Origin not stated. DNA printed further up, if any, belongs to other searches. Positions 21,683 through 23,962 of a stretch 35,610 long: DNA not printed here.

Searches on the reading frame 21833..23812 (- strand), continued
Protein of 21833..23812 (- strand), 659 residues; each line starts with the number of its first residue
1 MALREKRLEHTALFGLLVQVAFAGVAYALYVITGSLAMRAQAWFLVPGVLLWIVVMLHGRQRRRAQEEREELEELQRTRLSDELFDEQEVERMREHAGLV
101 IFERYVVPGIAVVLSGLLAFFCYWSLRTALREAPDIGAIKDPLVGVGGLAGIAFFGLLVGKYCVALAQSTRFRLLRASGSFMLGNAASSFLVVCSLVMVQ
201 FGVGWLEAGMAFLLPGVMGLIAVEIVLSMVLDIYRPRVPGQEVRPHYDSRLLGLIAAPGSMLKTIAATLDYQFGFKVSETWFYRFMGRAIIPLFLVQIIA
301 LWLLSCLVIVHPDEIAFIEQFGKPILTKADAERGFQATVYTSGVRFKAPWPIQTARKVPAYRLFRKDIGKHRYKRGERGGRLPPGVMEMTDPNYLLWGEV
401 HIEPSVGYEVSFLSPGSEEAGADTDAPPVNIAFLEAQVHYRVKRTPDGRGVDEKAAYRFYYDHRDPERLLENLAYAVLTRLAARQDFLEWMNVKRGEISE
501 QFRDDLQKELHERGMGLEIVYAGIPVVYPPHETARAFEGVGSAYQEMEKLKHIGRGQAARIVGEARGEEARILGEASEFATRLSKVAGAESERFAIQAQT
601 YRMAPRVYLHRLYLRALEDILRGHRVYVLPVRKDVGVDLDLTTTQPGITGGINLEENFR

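Call 79: find_encoding_contigs(protein=P0116, flank=10000, max_places=1)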
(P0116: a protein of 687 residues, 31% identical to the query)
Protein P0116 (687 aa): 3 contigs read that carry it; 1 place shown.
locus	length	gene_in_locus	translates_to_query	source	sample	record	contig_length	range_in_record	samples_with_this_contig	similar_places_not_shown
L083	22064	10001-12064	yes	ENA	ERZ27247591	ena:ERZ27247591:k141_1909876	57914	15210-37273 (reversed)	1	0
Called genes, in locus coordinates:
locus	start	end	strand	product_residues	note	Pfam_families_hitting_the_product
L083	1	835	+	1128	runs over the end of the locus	PF21305:type_II_gspD_N0 (weak), PF03958:Secretin_N, PF00263:Secretin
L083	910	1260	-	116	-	PF04342:DMT_6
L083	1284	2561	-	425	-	PF02403:Seryl_tRNA_N, PF00587:tRNA-synt_2b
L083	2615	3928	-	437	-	PF00109:ketoacyl-synt, PF00108:Thiolase_N (weak), PF02801:Ketoacyl-synt_C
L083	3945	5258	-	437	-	PF00109:ketoacyl-synt, PF02801:Ketoacyl-synt_C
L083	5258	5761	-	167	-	PF07977:FabA, PF22818:ApeI-like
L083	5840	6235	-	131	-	PF00550:PP-binding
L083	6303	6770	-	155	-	PF07977:FabA, PF22818:ApeI-like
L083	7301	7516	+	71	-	-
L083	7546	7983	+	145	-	-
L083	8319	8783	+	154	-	PF00583:Acetyltransf_1, PF13508:Acetyltransf_7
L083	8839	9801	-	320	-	PF12679:ABC2_membrane_2, PF13346:ABC2_membrane_5 (weak)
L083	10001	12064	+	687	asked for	PF01145:Band_7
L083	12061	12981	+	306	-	PF01145:Band_7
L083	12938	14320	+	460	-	PF01145:Band_7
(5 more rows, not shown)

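Call 80: find_encoding_contigs(protein=P0060, flank=10000, max_places=1)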
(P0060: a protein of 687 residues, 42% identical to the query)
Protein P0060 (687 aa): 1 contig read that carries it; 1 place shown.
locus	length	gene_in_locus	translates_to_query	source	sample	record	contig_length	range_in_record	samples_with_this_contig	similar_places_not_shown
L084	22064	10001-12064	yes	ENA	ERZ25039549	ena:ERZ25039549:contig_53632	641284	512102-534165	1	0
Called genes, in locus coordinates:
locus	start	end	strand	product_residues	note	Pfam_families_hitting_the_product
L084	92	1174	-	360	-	PF02096:60KD_IMP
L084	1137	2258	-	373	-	PF14849:YidC_periplas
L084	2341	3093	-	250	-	PF00149:Metallophos, PF12850:Metallophos_2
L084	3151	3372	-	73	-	PF03966:Trm112p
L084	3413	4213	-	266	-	PF02616:SMC_ScpA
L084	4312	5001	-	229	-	PF02163:Peptidase_M50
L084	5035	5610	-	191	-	PF13580:SIS_2, PF01380:SIS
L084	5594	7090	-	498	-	PF00294:PfkB, PF08543:Phos_pyr_kin (weak), PF25270:Khk (weak), PF01467:CTP_transf_like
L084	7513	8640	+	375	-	-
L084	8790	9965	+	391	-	PF12679:ABC2_membrane_2 (weak)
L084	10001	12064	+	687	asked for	PF01145:Band_7 (weak)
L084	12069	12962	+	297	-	PF01145:Band_7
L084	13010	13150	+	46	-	-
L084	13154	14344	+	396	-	PF01145:Band_7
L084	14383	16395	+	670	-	PF00122:E1-E2_ATPase, PF00702:Hydrolase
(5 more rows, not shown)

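Call 88: search_dna_similar(query=window:21833-23812:-, collection=plasmids, mode=protein, max_evalue=0.00001, max_rows=20)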
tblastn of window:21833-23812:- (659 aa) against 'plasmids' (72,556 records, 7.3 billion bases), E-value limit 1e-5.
Records with a match: 41; places in all: 41; records where one place covers at least 80% of the query: 0.
Best place of each record, by identity: <60% 41.
By first word of the organism name: Vibrio 4; Sinorhizobium 4; Rhizobium 3; Paracoccus 3; Roseibium 3; Burkholderia 2; Persicobacter 2; Azospirillum 2; Ralstonia 2; Proteus 2; and 14 more.
By predicted mobility (MOB-suite, as given by PLSDB): non-mobilizable 27; conjugative 7; mobilizable 7.
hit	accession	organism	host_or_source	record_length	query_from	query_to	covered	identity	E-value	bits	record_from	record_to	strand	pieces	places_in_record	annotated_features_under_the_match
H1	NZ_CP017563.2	Paraburkholderia sprentiae WSM5005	Lebeckia ambigua,root nodule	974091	221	651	65%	25.2%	2e-19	101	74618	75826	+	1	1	protease modulator HflK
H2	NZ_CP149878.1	Rhizobium sp. T1473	Medicago sativa,Cell Culture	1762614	214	646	66%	23.5%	9e-15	86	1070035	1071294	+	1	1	none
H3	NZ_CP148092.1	Rhizobium sp. T1470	Medicago sativa,cell culture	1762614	214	646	66%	23.5%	9e-15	86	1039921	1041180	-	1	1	none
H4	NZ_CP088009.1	Rhizobium sp. T136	Melilotus albus,Cell culture,root nodule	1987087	214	646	66%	23.5%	1e-14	86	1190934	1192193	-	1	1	none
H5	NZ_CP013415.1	Burkholderia ubonensis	soil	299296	249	659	62%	23.5%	3e-16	91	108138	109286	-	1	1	protease modulator HflK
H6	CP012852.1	Persicobacter sp. JZB09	cell culture,soil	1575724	251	621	56%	24.3%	5e-16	90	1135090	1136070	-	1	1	none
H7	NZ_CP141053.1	Paracoccus denitrificans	-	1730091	286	655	56%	23.7%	2e-16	91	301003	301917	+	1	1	none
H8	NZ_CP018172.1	Aquibium oceanicum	water sample,seawater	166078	291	647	54%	23.8%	2e-10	72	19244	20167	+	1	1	hflK: FtsH protease activity modulator HflK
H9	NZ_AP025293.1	Persicobacter psychrovividus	-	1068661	284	621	51%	24.6%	6e-17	93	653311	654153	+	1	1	none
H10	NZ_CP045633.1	Roseibium aggregatum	-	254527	287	629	52%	23.8%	4e-11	74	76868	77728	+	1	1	hflK: FtsH protease activity modulator HflK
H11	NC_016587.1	Azospirillum lipoferum 4B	-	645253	294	629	51%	23.7%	5e-11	74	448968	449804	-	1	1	hflK: FtsH protease activity modulator HflK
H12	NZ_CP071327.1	Photobacterium ganghwense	cell culture,Seashore sediment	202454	294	629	51%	23.7%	3e-10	71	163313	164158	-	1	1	hflK: FtsH protease activity modulator HflK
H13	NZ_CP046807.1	Vibrio alginolyticus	-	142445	294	629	51%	23.7%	5e-10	71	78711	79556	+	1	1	hflK: FtsH protease activity modulator HflK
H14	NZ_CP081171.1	Phaeobacter inhibens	-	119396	299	629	50%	24.0%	3e-12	78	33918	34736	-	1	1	hflK: FtsH protease activity modulator HflK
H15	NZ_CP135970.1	Vibrio alginolyticus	Apostichopus japonicus,cell culture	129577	294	629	51%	23.4%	2e-9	69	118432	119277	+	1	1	hflK: FtsH protease activity modulator HflK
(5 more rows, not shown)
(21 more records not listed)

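Call 89: get_annotated_region(hit=H1, flank=9000)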
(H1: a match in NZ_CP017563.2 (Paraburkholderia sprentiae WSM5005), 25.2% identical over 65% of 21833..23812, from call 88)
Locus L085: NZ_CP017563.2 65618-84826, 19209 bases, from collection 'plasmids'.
description: Paraburkholderia sprentiae WSM5005 plasmid pl1WSM5005, complete sequence
organism: Paraburkholderia sprentiae WSM5005 (NCBI taxid 754502)
taxonomy: Bacteria; Pseudomonadota; Betaproteobacteria; Burkholderiales; Burkholderiaceae; Paraburkholderia; Paraburkholderia sprentiae; Paraburkholderia sprentiae WSM5005
host: -; source: Lebeckia ambigua,root nodule; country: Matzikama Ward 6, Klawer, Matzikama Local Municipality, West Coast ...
typing (MOB-suite, as given by PLSDB): non-mobilizable
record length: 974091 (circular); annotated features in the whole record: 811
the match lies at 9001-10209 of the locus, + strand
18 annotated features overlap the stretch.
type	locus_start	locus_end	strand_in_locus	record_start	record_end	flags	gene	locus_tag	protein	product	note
CDS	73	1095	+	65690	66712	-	-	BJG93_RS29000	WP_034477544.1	GTP-binding protein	-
CDS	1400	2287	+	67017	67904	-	-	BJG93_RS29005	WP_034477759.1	zinc ABC transporter substrate-binding protein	-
CDS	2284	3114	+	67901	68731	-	-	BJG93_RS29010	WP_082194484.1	metal ABC transporter ATP-binding protein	-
CDS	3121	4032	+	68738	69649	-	-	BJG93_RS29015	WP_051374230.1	metal ABC transporter permease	GO:0030001 - metal ion transport [Evidence IEA]; GO:0055085 - transmembrane transport [Evidence IEA]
CDS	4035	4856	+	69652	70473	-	-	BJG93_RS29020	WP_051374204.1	metal ABC transporter permease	GO:0055085 - transmembrane transport [Evidence IEA]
CDS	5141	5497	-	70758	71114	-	-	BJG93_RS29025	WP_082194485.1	hypothetical protein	-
CDS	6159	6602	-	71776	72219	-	-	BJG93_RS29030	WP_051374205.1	hypothetical protein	-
CDS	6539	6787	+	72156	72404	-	-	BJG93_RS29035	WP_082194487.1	DUF2946 domain-containing protein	-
CDS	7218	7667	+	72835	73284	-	-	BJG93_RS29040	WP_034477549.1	copper chaperone PCu(A)C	-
CDS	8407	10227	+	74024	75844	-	-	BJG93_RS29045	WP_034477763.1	protease modulator HflK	-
CDS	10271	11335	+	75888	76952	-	-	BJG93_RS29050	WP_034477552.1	protease modulator HflC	-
CDS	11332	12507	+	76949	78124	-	-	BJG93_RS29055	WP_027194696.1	SPFH domain-containing protein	-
CDS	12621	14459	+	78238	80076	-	-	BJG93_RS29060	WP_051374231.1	cation-translocating P-type ATPase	-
CDS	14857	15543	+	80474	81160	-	-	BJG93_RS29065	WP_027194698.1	GntR family transcriptional regulator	-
CDS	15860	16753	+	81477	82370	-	-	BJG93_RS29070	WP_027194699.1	alpha/beta fold hydrolase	-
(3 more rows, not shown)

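Call 90: get_annotated_region(hit=H2, flank=9000)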
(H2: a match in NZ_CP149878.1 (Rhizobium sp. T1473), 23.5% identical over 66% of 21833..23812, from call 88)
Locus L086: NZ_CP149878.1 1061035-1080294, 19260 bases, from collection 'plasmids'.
description: Rhizobium sp. T1473 plasmid unnamed5, complete sequence
organism: Rhizobium sp. T1473 (NCBI taxid 555321)
taxonomy: Bacteria; Pseudomonadota; Alphaproteobacteria; Hyphomicrobiales; Rhizobiaceae; Rhizobium; Rhizobium sp. T1473
host: -; source: Medicago sativa,Cell Culture; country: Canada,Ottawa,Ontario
typing (MOB-suite, as given by PLSDB): non-mobilizable
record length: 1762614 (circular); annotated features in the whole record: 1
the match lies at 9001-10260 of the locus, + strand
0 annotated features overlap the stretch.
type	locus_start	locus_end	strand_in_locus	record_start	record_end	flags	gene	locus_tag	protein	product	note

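Call 99: find_homologous_proteins(query=L085:8407-10227:+, max_evalue=1e-10)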
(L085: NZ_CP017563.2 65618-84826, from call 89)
Query L085:8407-10227:+ (606 aa): 1147 proteins with E <= 1e-10 among 8000 candidates; the best 120 are listed.
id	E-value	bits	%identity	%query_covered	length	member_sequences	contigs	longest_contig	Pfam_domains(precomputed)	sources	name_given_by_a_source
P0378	0.0e+0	1199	91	100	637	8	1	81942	PF01145.32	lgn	-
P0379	0.0e+0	1072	82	98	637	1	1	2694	PF01145.32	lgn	-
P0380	0.0e+0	1072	81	98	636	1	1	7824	PF01145.32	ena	-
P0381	0.0e+0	1035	78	98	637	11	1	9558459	PF01145.32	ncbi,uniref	ncbi:SPFH domain-containing protein [Paraburkholderia sp. D1E]|uniref:SPFH domain-containing protein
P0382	0.0e+0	1014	77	98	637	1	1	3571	PF01145.32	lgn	-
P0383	0.0e+0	1010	77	98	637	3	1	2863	PF01145.32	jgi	jgi:regulator of protease activity HflC (stomatin/prohibitin superfamily)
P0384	4.7e-296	1001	76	99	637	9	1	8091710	PF01145.32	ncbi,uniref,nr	ncbi:protease modulator HflK [Paraburkholderia bryophila]|uniref:Regulator of protease activity HflC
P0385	2.8e-293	992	76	99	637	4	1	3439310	PF01145.32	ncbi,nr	ncbi:Modulator of FtsH protease HflK [Burkholderia sp. AD24]|nr:Modulator of FtsH protease HflK [Bur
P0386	3.3e-292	988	76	98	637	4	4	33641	PF01145.32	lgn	-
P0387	3.4e-291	985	76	99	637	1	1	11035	PF01145.32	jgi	jgi:regulator of protease activity HflC (stomatin/prohibitin superfamily)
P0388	1.1e-290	983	73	99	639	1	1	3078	PF01145.32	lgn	-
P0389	2.1e-290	982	76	98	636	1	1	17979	PF01145.32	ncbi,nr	ncbi:MAG TPA: protease modulator HflK [Paraburkholderia sp.]|nr:protease modulator HflK [Paraburkhol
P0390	1.3e-289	980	75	98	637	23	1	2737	PF01145.32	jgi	jgi:regulator of protease activity HflC (stomatin/prohibitin superfamily)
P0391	6.1e-288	974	76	100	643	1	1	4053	PF01145.32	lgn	-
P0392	1.1e-287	974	75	98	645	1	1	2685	PF01145.32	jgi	jgi:regulator of protease activity HflC (stomatin/prohibitin superfamily)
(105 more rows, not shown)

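Call 104: search_dna_similar(query=L085:8407-10227:+, collection=plasmids, mode=protein, max_evalue=1e-20, max_rows=40)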
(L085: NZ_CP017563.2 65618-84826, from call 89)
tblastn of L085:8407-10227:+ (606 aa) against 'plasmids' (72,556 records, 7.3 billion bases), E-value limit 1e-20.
Records with a match: 11; places in all: 11; records where one place covers at least 80% of the query: 4.
Best place of each record, by identity: >=99% 1; <60% 10.
By first word of the organism name: Rhizobium 7; Burkholderia 2; Paraburkholderia 1; Klebsiella 1.
By predicted mobility (MOB-suite, as given by PLSDB): non-mobilizable 9; conjugative 2.
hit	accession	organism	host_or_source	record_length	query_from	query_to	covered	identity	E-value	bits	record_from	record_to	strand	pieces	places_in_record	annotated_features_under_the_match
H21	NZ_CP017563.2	Paraburkholderia sprentiae WSM5005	Lebeckia ambigua,root nodule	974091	12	606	98%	100.0%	0e+0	1058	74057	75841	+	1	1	protease modulator HflK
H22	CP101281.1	Burkholderia sp. FXe9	bacteria,soil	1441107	17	602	97%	59.1%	8e-180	572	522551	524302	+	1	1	protease modulator HflK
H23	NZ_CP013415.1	Burkholderia ubonensis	soil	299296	14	602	97%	58.0%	3e-173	553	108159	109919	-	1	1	protease modulator HflK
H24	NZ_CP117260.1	Rhizobium tumorigenes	Rubus sp.,pure bacterial culture,Aerial ...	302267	199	595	66%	45.4%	8e-87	303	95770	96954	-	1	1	protease modulator HflK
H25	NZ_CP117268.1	Rhizobium rhododendri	Rhododendron sp.,pure bacterial ...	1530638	199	595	66%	45.0%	4e-87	303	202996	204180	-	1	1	record has no annotation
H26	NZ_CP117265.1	Rhizobium tumorigenes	Rubus sp.,pure bacterial culture,Aerial ...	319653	199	595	66%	45.0%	6e-86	300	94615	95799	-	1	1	protease modulator HflK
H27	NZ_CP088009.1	Rhizobium sp. T136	Melilotus albus,Cell culture,root nodule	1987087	195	593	66%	43.9%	3e-88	306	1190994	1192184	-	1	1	none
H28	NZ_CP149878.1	Rhizobium sp. T1473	Medicago sativa,Cell Culture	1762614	195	593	66%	43.6%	2e-88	307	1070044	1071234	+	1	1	none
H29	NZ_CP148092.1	Rhizobium sp. T1470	Medicago sativa,cell culture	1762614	195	593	66%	43.6%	2e-88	307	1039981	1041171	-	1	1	none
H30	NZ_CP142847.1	Klebsiella aerogenes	mulberry,mulberry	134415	91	595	83%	33.4%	6e-66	241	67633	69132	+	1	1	protease modulator HflK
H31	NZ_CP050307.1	Rhizobium lusitanum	Oxytropis pumilio,cell culture,root ...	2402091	195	595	66%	41.1%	5e-81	286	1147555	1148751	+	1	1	none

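Call 105: get_annotated_region(hit=H30, flank=9000)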
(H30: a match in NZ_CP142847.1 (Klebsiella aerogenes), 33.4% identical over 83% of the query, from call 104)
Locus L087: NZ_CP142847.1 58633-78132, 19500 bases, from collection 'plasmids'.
description: Klebsiella aerogenes strain YD-K10 plasmid pYD-K10_1, complete sequence
organism: Klebsiella aerogenes (NCBI taxid 548)
taxonomy: Bacteria; Pseudomonadota; Gammaproteobacteria; Enterobacterales; Enterobacteriaceae; Klebsiella; Klebsiella aerogenes
host: -; source: mulberry,mulberry; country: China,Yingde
typing (MOB-suite, as given by PLSDB): conjugative; replicon rep_cluster_2077; relaxase MOBF; mating-pair formation MPF_F
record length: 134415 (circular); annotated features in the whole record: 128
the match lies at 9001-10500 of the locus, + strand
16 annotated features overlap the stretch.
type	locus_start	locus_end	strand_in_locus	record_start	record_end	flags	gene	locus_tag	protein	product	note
CDS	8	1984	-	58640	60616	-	-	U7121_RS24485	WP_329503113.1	alkyl sulfatase dimerization domain-containing protein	-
CDS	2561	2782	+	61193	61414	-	-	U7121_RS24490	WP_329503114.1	hypothetical protein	-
CDS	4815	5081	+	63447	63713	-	-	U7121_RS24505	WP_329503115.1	YdgH/BhsA/McbA-like domain containing protein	-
CDS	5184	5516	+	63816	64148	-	-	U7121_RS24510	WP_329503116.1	cupin domain-containing protein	-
CDS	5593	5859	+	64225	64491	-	-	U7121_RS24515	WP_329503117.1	YdgH/BhsA/McbA-like domain containing protein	-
CDS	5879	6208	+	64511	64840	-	-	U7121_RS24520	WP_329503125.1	carboxymuconolactone decarboxylase family protein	-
CDS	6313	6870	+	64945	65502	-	-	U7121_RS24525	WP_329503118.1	TetR/AcrR family transcriptional regulator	GO:0006355 - regulation of DNA-templated transcription [Evidence IEA]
CDS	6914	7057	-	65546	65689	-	-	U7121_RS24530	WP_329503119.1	hypothetical protein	-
CDS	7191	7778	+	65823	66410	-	-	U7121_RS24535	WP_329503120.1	DUF4198 domain-containing protein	-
CDS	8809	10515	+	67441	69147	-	-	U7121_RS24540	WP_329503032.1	protease modulator HflK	-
CDS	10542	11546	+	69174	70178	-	-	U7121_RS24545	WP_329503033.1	protease modulator HflC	-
CDS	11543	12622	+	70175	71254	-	-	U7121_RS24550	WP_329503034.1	protease modulator HflK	-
CDS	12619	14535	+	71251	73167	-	-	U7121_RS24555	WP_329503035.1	cation-translocating P-type ATPase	-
CDS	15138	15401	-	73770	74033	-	-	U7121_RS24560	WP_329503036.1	hypothetical protein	-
CDS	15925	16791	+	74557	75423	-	-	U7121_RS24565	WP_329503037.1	hypothetical protein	-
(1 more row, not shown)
